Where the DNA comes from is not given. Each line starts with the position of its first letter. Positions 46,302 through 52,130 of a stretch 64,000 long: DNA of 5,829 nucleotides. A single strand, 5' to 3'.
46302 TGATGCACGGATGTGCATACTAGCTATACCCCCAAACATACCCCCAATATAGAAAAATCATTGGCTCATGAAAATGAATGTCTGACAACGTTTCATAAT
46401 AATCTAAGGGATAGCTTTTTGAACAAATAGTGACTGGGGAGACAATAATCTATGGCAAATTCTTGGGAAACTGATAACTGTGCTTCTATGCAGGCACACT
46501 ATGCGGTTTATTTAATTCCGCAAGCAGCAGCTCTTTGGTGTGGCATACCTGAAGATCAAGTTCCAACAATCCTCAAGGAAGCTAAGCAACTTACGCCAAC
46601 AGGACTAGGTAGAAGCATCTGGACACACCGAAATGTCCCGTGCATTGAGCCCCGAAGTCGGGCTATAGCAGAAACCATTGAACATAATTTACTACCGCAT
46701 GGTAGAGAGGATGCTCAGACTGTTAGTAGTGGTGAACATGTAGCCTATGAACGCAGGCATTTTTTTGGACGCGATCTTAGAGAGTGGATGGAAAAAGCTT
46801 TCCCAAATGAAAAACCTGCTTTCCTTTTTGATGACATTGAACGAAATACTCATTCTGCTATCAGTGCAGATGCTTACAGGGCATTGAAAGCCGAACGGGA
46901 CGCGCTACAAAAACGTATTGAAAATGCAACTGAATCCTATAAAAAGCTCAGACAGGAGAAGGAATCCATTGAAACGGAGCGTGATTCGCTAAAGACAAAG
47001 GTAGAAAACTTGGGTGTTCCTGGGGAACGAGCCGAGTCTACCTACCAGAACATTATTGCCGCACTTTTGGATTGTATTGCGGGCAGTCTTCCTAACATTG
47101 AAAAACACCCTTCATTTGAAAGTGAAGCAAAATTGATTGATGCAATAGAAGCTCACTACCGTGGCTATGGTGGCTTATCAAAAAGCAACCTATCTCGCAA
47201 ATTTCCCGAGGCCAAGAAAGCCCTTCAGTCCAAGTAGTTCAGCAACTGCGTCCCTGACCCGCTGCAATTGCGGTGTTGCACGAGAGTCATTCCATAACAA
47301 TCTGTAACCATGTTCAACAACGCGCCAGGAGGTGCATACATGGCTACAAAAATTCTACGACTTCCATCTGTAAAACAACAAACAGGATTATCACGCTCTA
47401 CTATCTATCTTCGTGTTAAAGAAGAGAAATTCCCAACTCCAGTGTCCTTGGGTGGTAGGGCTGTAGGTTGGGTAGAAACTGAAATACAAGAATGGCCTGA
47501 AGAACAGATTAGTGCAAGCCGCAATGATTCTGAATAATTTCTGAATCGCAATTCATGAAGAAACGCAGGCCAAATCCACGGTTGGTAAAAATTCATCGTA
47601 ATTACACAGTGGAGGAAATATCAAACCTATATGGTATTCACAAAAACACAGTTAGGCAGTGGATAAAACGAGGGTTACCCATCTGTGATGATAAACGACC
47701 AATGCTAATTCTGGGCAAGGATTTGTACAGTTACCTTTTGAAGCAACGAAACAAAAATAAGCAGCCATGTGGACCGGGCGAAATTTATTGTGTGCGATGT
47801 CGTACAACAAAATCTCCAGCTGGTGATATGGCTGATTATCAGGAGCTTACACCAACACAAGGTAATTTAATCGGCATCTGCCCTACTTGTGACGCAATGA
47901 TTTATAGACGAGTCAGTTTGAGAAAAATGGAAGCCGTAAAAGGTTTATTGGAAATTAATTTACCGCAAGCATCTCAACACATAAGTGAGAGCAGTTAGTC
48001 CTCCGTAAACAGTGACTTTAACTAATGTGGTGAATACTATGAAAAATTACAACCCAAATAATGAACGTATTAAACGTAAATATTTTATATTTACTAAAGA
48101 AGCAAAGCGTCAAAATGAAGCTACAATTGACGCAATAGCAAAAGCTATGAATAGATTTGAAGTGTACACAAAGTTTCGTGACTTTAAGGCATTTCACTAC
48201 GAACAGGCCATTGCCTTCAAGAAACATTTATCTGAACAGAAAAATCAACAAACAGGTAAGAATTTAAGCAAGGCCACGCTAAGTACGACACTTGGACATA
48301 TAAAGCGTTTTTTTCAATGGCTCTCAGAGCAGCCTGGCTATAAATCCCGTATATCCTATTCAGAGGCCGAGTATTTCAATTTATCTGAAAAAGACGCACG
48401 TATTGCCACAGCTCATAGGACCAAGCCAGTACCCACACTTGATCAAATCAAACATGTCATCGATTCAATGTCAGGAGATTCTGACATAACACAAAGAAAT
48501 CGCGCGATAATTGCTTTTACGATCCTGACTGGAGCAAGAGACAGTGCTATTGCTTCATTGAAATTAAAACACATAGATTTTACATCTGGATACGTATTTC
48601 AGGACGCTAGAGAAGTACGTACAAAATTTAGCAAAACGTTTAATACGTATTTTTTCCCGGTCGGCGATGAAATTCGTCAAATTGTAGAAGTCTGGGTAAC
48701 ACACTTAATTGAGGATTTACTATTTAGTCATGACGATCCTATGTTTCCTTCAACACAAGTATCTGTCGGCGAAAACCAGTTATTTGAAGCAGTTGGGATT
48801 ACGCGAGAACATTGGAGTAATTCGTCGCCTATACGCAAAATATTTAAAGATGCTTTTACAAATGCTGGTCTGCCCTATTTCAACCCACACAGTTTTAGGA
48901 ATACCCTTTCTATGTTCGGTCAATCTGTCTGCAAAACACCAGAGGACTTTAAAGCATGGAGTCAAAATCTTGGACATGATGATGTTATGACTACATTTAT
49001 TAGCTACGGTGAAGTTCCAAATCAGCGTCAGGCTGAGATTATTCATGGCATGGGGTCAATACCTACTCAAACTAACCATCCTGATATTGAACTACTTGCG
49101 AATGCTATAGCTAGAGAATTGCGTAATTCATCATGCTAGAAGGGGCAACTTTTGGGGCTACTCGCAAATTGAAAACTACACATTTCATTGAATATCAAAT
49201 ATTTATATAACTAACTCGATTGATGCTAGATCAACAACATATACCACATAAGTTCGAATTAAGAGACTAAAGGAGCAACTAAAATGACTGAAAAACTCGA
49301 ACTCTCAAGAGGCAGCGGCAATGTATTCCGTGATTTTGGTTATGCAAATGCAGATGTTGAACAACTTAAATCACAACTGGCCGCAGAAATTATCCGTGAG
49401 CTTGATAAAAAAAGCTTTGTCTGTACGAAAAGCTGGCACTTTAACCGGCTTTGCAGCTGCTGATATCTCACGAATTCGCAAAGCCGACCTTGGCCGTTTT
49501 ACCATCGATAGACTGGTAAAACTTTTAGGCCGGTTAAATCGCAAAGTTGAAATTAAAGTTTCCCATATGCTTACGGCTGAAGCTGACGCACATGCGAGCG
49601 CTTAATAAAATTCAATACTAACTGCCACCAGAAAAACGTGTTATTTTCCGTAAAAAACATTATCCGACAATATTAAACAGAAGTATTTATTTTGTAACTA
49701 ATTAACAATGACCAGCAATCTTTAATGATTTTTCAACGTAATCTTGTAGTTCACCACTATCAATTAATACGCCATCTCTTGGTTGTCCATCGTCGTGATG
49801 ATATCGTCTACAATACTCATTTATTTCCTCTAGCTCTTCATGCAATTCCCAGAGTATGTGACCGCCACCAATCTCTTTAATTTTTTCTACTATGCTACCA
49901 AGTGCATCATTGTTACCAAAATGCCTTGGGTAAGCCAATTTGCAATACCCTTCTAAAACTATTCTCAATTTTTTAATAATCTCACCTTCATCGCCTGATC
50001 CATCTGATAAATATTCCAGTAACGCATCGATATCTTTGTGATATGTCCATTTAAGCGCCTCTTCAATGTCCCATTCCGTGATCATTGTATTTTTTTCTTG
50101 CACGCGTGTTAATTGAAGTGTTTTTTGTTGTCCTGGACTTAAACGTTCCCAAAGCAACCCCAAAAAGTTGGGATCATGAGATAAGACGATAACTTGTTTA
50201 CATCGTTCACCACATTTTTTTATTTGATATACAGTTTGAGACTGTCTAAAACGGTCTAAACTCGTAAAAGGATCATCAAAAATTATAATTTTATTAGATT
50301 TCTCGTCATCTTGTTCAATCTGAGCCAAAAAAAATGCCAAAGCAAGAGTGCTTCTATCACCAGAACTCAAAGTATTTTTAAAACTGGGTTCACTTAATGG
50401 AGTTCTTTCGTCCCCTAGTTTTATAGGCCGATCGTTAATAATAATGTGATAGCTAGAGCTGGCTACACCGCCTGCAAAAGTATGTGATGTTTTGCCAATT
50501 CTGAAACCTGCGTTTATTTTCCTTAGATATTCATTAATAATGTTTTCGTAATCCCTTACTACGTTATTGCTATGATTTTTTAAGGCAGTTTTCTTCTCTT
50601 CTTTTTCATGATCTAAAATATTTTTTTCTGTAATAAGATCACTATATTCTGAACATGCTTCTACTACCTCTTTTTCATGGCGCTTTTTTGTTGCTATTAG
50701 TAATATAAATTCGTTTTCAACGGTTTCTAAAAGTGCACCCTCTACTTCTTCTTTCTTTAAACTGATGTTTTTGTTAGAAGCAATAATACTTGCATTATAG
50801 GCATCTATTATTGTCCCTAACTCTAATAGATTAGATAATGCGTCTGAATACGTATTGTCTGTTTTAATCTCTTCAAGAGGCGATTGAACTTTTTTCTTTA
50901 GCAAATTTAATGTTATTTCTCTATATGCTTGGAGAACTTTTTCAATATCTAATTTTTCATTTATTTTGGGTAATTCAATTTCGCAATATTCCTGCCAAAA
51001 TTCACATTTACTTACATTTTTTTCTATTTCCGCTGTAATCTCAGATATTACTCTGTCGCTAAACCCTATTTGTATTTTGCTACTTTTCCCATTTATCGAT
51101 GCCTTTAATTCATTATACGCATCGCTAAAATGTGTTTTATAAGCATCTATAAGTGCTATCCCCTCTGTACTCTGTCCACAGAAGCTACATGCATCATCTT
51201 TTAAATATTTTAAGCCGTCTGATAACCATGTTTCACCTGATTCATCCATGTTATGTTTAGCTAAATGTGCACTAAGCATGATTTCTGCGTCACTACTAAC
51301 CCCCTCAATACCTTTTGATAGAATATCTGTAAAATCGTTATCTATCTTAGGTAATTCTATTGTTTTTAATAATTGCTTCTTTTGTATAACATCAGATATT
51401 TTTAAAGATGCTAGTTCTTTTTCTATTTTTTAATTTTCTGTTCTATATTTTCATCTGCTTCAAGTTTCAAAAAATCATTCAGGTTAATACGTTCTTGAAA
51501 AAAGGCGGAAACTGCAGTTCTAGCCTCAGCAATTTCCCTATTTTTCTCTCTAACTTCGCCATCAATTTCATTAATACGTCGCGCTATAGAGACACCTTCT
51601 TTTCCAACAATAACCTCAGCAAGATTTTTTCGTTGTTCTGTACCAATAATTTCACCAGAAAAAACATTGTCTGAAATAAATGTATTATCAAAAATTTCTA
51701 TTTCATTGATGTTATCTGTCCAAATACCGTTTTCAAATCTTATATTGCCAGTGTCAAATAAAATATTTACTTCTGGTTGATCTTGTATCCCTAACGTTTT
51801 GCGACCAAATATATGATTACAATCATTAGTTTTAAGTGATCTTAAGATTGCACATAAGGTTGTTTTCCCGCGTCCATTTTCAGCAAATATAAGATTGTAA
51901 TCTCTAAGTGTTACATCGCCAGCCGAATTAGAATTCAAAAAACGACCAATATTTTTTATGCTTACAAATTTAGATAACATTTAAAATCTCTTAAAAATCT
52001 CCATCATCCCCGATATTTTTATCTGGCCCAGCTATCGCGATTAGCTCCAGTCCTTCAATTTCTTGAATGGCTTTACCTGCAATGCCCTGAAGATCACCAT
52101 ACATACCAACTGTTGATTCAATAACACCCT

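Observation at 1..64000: Unusually high density of pseudogenes and gene fragments, consistent with ongoing genome reduction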

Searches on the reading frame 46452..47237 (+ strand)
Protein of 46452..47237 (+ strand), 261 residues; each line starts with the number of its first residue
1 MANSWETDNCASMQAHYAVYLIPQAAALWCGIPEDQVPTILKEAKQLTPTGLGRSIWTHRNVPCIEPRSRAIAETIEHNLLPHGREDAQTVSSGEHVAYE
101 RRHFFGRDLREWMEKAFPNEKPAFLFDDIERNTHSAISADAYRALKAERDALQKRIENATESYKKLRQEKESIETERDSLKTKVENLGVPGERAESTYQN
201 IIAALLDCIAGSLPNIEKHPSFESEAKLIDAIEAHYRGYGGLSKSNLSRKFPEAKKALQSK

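Call 29: search_protein_families(library=pfam, proteins=[window:46452-47237:+], max_evalue=0.01)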
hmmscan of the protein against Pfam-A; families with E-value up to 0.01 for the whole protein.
window:46452-47237:+ (261 aa): 8 families
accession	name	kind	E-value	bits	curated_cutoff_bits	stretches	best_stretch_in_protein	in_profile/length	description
PF00261.25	Tropomyosin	-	4.1e-05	23.6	38.6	1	143-200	9-66/242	Tropomyosin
PF09789.14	CC149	-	0.0011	18.8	30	1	127-187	117-175/316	Coiled-coil domain-containing protein 149-A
PF13851.11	GAS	-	0.0018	18.1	32.3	1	141-186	86-131/200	Growth-arrest specific micro-tubule binding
PF06810.17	Phage_scaffold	-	0.0032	17.9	35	1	131-184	25-79/170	Phage capsid assembly scaffolding protein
PF06005.17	ZapB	-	0.0034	18.3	31.5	1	140-187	18-65/71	Cell division protein ZapB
PF02183.23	HALZ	-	0.0036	17.9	28.1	0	162-187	13-38/43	Homeobox associated leucine zipper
PF08317.16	Spc7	-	0.0049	16.7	34.5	1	140-187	147-194/196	Spc7 kinetochore protein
PF19717.4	DUF6212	-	0.0051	16.2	26.4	1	107-190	6-87/395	Family of unknown function (DUF6212)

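Call 59: search_protein_families(library=padloc, proteins=[window:46452-47237:+], max_evalue=0.001)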
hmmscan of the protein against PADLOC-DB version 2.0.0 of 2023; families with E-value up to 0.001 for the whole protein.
window:46452-47237:+ (261 aa): 1 family
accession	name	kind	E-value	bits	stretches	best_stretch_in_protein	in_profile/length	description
PDLC02729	PbeC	-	0.00033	17.2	1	70-200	369-496/668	PbeC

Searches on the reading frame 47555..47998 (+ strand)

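Call 29: search_protein_families(library=pfam, proteins=[window:47555-47998:+], max_evalue=0.01)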
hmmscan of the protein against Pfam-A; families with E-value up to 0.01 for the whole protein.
window:47555-47998:+ (147 aa): 8 families
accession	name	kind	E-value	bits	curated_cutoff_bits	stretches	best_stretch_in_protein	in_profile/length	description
PF12728.13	HTH_17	-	7.1e-07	29.8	27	1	17-64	2-50/51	Helix-turn-helix domain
PF13384.12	HTH_23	-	0.00015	22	24.6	1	16-39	17-40/50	Homeodomain-like domain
PF13518.12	HTH_28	-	0.00071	20.1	25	1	15-39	11-35/52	Helix-turn-helix domain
PF13411.12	MerR_1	-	0.0016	19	21.6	1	17-43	1-26/69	MerR HTH family regulatory protein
PF04545.22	Sigma70_r4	-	0.0029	17.5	24.1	1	15-41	19-45/50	Sigma-70, region 4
PF06056.18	Terminase_5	-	0.0035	17.7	20.3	1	14-39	11-36/58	Putative ATPase subunit of terminase (gpP-like)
PF08281.18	Sigma70_r4_2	-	0.0064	16.6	25.7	0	17-41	27-51/54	Sigma-70, region 4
PF00376.29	MerR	-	0.0068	16.6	28.2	0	18-41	1-24/38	MerR family regulatory protein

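Call 59: search_protein_families(library=padloc, proteins=[window:47555-47998:+], max_evalue=0.001)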
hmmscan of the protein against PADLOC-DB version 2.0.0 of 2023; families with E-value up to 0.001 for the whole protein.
window:47555-47998:+ (147 aa): 1 family
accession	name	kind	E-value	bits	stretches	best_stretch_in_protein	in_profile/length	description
PDLC04133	mad1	-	1.4e-05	23.3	1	14-41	3-30/60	mads_1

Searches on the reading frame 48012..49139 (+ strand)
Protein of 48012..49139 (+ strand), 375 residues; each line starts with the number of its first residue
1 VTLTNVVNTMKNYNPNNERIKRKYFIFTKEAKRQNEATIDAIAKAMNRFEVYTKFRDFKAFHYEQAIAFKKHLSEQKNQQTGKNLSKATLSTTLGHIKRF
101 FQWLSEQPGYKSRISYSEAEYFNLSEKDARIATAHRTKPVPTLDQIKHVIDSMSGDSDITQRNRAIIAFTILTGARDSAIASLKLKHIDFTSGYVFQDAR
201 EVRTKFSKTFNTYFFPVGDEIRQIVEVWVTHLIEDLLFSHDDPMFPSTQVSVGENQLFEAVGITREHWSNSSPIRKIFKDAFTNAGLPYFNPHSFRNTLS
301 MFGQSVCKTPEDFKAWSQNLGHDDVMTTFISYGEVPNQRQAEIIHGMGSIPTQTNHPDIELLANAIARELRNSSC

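Call 29: search_protein_families(library=pfam, proteins=[window:48012-49139:+], max_evalue=0.01)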
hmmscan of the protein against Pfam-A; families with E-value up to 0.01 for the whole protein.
window:48012-49139:+ (375 aa): 3 families
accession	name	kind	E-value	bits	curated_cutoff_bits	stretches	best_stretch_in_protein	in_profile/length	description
PF00589.27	Phage_integrase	-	5.5e-12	46.2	27.1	1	144-333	6-166/172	Phage integrase family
PF13495.12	Phage_int_SAM_4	-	0.0028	18.5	27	1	28-107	8-81/85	Phage integrase, N-terminal SAM-like domain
PF03850.20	Tfb4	-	0.0044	17.1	27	1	23-115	57-147/273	Transcription factor Tfb4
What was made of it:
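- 47555..49139 (+): HTH_17 (excisionase-like) gene and an apparently intact tyrosine recombinase. Pfam (call 29)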

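Call 59: search_protein_families(library=padloc, proteins=[window:48012-49139:+], max_evalue=0.001)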
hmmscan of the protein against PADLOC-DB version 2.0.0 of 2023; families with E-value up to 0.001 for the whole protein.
window:48012-49139:+ (375 aa): 0 families

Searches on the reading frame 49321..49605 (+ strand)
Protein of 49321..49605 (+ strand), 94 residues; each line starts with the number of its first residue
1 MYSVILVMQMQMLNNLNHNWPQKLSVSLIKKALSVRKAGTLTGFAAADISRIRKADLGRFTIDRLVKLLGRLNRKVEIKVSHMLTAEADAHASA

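Call 9: search_protein_families(library=pfam, proteins=[window:49321-49605:+], max_evalue=0.01)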
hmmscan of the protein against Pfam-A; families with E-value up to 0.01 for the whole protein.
window:49321-49605:+ (94 aa): 1 family
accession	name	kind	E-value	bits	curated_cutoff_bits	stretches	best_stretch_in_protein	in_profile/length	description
PF13744.12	HTH_37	-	2.2e-10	40.6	27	1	30-81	29-80/80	Helix-turn-helix domain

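Call 32: search_protein_families(library=ncbifam, proteins=[window:49321-49605:+], max_evalue=0.01)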
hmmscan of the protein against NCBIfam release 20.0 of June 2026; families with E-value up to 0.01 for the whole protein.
window:49321-49605:+ (94 aa): 0 families

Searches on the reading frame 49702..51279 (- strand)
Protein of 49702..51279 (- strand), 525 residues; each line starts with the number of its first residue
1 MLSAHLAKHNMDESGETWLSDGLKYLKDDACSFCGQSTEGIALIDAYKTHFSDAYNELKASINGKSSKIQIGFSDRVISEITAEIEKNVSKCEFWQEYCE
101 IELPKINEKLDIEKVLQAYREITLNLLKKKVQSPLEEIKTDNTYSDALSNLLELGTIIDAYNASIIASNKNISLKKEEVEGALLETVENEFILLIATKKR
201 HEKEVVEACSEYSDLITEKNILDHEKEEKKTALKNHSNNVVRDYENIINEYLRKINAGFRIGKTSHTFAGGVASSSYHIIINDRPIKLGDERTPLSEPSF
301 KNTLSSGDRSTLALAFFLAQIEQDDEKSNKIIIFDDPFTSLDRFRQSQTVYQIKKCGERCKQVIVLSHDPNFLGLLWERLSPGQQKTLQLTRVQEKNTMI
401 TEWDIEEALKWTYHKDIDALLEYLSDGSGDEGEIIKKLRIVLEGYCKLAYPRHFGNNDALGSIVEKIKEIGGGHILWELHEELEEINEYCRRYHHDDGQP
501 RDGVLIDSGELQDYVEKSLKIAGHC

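Call 10: search_protein_families(library=pfam, proteins=[window:49702-51279:-], max_evalue=0.01)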
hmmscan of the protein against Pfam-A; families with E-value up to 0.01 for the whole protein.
window:49702-51279:- (525 aa): 3 families
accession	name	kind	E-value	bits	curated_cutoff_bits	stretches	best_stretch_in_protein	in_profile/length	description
PF13166.12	AAA_13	-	7.4e-24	84.9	36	1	15-458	240-660/713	AAA domain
PF02463.25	SMC_N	-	2.6e-05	24.2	40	1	219-373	135-202/220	RecF/RecN/SMC N terminal domain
PF13304.12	AAA_21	-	0.00096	19.7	27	1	305-373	239-303/304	AAA domain, putative AbiEii toxin, Type IV TA system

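Call 59: search_protein_families(library=padloc, proteins=[window:49702-51279:-], max_evalue=0.001)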
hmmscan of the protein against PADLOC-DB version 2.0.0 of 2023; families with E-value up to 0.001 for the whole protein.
window:49702-51279:- (525 aa): 11 families
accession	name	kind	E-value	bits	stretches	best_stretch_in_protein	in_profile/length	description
PDLC04895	PDC-S06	-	7.4e-44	148.4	1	2-471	252-730/784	-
PDLC04886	PDC-S06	-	4.1e-22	76.8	1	16-402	241-607/727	-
PDLC04894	PDC-S06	-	9.3e-18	62.1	2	303-421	503-617/740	-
PDLC04896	PDC-S06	-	1e-17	62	2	12-201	247-420/732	-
PDLC04890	PDC-S06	-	4.1e-17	60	1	16-372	242-576/732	-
PDLC04887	PDC-S06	-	2.8e-16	57.3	1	6-376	271-623/790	-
PDLC04891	PDC-S06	-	2e-13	47.7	1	299-395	618-713/858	-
PDLC04135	mad3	-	7e-11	40.3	1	189-373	159-327/374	mads_3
PDLC04893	PDC-S06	-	1.1e-08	32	1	300-387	618-702/862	-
PDLC04164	AriA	-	7.5e-05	20.4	1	302-378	170-241/253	-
PDLC02980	AriA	-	0.00028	18.9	1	303-373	237-303/304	-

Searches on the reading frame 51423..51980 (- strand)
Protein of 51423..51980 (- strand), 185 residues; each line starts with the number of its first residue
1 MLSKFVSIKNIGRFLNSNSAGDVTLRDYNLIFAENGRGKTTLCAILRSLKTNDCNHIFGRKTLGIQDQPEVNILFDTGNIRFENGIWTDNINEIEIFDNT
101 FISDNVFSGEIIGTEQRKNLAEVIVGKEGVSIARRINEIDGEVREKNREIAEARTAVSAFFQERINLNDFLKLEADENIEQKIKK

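Call 10: search_protein_families(library=pfam, proteins=[window:51423-51980:-], max_evalue=0.01)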
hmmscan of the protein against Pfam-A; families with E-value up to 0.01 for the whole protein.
window:51423-51980:- (185 aa): 1 family
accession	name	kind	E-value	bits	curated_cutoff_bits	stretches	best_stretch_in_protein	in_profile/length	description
PF13166.12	AAA_13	-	4.5e-12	45.9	36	1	23-182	13-144/713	AAA domain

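Call 59: search_protein_families(library=padloc, proteins=[window:51423-51980:-], max_evalue=0.001)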
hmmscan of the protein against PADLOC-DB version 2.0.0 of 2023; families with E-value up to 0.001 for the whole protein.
window:51423-51980:- (185 aa): 6 families
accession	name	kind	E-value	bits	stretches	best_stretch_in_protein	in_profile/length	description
PDLC04895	PDC-S06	-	1.5e-28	97.8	1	1-182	1-187/784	-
PDLC04894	PDC-S06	-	3e-13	47.2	1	1-162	1-146/740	-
PDLC04887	PDC-S06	-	1.9e-09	34.6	1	1-160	1-155/790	-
PDLC04897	PDC-S06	-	3.1e-06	24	1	24-172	20-121/727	-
PDLC04890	PDC-S06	-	1.2e-05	22.1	0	6-55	5-54/732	-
PDLC04896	PDC-S06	-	0.00019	18.2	1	1-151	1-136/732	-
